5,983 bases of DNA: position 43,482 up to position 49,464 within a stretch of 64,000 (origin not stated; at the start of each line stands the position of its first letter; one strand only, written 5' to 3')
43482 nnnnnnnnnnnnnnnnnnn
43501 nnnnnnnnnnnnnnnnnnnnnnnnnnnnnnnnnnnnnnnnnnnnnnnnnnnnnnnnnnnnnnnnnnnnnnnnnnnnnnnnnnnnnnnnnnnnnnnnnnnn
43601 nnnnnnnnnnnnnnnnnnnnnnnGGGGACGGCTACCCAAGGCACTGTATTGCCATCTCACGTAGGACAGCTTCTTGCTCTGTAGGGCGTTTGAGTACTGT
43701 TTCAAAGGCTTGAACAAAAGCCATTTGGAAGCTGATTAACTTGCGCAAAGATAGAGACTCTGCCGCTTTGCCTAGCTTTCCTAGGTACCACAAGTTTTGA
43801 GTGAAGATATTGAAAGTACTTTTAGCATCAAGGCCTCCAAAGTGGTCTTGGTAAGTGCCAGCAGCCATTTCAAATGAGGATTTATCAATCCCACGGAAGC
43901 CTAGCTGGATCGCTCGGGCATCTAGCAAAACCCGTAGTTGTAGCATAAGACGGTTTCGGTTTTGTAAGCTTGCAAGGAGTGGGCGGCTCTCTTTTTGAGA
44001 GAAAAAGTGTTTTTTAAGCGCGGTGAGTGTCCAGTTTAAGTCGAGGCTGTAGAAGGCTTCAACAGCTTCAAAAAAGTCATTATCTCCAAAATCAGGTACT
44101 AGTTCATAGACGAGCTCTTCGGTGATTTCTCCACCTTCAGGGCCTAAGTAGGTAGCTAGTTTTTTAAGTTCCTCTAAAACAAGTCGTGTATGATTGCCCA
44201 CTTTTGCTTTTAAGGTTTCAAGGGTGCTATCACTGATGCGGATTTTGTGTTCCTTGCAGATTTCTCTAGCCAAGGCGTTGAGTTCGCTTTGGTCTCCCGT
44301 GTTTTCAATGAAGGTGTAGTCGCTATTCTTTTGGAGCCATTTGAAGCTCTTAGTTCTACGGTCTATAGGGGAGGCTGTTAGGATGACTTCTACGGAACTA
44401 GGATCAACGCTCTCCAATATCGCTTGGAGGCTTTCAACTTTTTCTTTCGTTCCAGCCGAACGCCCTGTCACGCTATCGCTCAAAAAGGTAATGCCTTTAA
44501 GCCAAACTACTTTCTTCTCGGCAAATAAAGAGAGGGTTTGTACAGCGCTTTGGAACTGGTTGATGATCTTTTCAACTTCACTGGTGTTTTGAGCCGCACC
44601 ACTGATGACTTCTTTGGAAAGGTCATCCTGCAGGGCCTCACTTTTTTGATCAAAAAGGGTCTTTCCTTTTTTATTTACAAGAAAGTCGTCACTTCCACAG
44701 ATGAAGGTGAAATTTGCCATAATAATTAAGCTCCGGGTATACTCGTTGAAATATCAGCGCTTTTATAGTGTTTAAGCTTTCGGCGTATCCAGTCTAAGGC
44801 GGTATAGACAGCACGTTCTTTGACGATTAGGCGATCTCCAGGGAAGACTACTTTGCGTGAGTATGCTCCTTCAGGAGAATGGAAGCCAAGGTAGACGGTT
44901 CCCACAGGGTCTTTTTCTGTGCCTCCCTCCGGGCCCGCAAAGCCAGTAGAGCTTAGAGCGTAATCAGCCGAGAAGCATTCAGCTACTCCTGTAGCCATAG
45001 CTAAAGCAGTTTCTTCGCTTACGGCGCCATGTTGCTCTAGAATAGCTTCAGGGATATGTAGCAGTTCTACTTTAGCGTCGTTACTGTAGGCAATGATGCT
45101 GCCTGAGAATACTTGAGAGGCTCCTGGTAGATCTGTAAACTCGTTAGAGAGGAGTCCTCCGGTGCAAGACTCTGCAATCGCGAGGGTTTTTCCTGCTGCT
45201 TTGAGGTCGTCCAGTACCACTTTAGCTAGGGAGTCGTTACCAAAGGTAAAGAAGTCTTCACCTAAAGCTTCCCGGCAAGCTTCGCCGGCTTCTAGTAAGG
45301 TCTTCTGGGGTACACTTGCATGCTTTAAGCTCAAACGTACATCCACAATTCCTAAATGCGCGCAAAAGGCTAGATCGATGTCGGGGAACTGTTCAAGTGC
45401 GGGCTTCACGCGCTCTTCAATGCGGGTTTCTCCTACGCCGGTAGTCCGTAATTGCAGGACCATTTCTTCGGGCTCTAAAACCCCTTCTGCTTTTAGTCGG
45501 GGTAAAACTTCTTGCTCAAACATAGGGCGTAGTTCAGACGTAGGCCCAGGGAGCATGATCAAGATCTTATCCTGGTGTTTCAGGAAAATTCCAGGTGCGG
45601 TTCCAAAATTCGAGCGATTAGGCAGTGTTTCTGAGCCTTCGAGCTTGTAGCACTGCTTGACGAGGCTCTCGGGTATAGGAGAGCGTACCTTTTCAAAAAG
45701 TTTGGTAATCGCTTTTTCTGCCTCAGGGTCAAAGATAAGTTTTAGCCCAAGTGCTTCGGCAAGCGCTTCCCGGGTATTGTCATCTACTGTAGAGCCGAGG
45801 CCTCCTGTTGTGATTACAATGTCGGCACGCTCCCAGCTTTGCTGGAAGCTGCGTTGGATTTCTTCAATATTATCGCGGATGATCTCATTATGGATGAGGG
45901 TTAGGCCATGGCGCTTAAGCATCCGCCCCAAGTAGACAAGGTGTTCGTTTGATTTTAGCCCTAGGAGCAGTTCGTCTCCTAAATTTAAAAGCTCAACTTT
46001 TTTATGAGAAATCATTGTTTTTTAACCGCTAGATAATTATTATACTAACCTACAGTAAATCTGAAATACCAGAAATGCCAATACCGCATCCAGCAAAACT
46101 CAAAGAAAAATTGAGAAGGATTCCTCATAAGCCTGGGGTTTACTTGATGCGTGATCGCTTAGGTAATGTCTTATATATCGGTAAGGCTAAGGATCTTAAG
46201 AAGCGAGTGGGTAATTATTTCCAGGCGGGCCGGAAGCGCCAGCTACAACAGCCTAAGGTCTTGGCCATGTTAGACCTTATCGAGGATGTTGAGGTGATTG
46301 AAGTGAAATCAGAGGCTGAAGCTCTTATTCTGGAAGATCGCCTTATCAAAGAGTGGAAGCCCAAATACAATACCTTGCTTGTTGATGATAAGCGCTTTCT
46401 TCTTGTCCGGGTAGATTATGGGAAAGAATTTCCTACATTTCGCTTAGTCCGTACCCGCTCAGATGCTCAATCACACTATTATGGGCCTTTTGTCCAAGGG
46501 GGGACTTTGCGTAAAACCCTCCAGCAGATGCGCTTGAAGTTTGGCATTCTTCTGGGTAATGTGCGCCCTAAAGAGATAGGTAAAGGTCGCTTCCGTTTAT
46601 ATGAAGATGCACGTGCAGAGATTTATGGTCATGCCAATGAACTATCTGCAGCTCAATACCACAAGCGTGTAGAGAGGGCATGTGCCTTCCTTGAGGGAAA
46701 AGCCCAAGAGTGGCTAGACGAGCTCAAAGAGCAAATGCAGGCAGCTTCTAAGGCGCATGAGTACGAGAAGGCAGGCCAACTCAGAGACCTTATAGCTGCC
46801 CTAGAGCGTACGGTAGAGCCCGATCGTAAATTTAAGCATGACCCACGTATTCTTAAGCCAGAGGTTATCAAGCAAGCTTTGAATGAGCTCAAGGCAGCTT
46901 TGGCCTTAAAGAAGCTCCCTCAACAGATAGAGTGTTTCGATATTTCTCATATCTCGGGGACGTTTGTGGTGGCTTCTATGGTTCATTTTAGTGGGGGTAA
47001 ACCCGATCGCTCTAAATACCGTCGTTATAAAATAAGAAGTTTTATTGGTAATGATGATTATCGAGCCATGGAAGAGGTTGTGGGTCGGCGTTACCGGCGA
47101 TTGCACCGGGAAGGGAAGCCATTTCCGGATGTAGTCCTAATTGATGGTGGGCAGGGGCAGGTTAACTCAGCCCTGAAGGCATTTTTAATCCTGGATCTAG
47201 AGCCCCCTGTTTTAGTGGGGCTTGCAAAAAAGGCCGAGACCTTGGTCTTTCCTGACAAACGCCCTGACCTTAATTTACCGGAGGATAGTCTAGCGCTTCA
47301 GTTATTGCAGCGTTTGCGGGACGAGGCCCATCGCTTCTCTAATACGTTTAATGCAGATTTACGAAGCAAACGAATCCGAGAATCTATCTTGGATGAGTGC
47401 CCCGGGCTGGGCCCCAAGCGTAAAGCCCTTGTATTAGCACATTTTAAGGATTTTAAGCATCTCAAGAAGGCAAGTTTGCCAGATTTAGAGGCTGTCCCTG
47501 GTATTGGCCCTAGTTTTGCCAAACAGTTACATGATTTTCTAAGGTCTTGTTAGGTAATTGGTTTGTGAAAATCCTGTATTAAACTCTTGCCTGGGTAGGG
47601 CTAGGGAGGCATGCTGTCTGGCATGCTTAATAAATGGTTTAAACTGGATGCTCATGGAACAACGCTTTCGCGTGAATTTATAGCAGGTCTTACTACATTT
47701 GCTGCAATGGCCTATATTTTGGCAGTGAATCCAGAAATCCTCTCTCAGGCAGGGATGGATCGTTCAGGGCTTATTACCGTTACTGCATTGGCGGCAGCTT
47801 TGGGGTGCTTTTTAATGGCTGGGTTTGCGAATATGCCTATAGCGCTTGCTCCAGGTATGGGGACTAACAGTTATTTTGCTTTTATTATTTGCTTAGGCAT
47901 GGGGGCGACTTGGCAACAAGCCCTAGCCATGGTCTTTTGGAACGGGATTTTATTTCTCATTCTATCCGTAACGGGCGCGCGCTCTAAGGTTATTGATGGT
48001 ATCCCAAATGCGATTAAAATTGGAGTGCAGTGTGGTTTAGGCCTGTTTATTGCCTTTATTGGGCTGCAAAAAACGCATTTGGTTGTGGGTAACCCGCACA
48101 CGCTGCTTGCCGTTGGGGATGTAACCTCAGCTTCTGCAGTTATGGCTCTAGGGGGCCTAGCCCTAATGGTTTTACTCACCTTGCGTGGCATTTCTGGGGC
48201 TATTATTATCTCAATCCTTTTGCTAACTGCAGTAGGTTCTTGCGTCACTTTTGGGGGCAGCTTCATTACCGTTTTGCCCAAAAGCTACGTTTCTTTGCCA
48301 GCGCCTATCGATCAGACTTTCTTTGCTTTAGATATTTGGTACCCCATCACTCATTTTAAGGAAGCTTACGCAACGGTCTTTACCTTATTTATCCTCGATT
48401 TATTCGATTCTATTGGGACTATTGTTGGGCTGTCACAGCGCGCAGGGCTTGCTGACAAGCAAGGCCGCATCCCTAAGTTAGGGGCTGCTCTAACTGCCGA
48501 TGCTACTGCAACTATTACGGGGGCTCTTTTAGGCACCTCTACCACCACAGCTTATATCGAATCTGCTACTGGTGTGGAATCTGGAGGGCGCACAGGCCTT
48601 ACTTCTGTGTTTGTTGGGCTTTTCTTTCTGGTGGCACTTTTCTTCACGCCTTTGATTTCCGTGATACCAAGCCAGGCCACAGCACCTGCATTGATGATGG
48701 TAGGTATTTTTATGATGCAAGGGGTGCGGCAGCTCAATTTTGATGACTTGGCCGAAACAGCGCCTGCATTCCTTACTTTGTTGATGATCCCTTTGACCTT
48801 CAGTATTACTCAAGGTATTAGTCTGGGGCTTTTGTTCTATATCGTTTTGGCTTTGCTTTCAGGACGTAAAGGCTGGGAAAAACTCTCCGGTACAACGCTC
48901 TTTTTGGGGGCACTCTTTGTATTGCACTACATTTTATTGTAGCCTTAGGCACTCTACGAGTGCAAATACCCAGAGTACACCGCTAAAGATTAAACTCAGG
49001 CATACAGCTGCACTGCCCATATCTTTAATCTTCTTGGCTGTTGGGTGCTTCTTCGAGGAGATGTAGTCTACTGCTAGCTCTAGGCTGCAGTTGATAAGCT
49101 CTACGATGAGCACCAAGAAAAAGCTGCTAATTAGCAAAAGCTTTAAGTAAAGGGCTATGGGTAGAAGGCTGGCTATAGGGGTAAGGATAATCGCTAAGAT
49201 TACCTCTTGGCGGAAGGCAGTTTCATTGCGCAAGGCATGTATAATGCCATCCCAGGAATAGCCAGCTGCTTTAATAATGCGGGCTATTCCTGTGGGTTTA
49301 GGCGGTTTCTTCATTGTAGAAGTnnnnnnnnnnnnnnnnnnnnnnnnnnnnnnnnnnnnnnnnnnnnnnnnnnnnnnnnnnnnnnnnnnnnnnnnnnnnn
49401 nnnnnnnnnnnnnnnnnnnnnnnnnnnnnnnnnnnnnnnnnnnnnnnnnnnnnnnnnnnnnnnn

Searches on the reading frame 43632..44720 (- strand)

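Call 24: search_protein_families(library=pfam, proteins=[window:43632-44720:-], max_evalue=0.001)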
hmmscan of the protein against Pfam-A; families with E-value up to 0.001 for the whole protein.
window:43632-44720:- (362 aa): 1 family
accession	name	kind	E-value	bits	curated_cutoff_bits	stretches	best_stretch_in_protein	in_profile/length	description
PF06144.19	DNA_pol3_delta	-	4.5e-13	49.7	21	1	6-134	2-119/124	DNA polymerase III, delta subunit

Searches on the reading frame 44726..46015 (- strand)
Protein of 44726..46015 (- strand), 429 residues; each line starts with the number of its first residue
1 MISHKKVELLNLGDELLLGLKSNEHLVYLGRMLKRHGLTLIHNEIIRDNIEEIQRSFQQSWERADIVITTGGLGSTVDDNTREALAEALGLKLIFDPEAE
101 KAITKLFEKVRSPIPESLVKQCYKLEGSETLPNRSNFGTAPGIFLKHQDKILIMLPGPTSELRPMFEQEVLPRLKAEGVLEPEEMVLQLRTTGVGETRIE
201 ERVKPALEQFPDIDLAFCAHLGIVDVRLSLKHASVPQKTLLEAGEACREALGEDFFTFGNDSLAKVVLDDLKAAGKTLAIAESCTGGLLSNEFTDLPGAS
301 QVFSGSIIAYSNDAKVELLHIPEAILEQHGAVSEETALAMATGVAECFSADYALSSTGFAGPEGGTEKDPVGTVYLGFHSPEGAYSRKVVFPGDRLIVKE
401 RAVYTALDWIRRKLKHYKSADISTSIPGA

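Call 24: search_protein_families(library=pfam, proteins=[window:44726-46015:-], max_evalue=0.001)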
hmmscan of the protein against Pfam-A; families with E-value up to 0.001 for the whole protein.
window:44726-46015:- (429 aa): 3 families
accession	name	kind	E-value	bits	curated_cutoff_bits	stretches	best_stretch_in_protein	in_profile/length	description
PF02464.23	CinA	-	3e-55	186.5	23.5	1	261-413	2-154/155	Competence-damaged protein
PF00994.29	MoCF_biosynth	-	2.1e-28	99.2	26.6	1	10-175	3-143/144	Probable molybdopterin binding domain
PF18146.6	CinA_KH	-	2.2e-05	24.9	27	1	189-256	4-72/73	Damage-inducible protein CinA KH domain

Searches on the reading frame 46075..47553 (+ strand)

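Call 12: search_protein_families(library=pfam, proteins=[window:46075-47553:+], max_evalue=0.001)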
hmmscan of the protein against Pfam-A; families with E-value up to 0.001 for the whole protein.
window:46075-47553:+ (492 aa): 6 families
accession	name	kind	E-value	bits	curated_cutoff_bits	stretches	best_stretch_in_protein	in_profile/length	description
PF08459.17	UvrC_RNaseH_dom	-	2.7e-50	170.8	22.3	1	274-421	2-157/159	UvrC RNAse H endonuclease domain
PF01541.30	GIY-YIG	-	1.5e-10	41.7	22.6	1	20-99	2-78/78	GIY-YIG catalytic domain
PF02151.25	UVR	-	6.2e-08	32.6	21.5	1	214-245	4-35/36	UvrB/uvrC motif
PF00633.29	HHH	-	1e-06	28.7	24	1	460-488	2-30/30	Helix-hairpin-helix motif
PF12826.13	HHH_2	-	2.7e-06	27.9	27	1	446-490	12-56/64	Helix-hairpin-helix motif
PF14520.12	HHH_5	-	1.1e-05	26.2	27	1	439-490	4-56/57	Helix-hairpin-helix domain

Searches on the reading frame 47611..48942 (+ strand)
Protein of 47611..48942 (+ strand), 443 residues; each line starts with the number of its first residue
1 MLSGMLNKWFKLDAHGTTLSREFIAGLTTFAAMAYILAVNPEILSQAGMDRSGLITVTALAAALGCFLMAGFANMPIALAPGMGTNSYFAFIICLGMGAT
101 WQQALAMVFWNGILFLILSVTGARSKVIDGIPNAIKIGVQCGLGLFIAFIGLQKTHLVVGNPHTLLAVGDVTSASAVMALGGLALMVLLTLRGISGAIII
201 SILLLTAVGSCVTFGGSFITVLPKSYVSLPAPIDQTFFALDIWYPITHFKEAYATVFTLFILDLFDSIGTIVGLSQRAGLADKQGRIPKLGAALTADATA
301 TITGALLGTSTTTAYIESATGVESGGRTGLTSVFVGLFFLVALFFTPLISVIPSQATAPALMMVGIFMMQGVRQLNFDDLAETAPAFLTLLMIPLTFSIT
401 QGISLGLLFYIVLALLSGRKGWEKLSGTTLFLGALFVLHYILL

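Call 12: search_protein_families(library=pfam, proteins=[window:47611-48942:+], max_evalue=0.001)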
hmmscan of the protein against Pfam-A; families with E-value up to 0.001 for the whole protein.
window:47611-48942:+ (443 aa): 1 family
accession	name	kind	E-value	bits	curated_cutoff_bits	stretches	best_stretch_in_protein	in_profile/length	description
PF00860.26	Xan_ur_permease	-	1.8e-41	142.6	27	1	22-403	3-387/389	Permease family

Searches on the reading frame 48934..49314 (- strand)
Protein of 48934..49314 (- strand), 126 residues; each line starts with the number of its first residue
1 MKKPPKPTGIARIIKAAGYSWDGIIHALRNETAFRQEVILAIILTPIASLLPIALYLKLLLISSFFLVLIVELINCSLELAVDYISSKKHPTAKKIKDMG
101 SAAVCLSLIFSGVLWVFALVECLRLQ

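Call 12: search_protein_families(library=pfam, proteins=[window:48934-49314:-], max_evalue=0.001)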
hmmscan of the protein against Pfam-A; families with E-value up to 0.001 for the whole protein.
window:48934-49314:- (126 aa): 1 family
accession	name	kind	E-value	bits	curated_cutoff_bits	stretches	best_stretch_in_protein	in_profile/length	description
PF01219.24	DAGK_prokar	-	7e-30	103.3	22.3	1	18-118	1-101/102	Prokaryotic diacylglycerol kinase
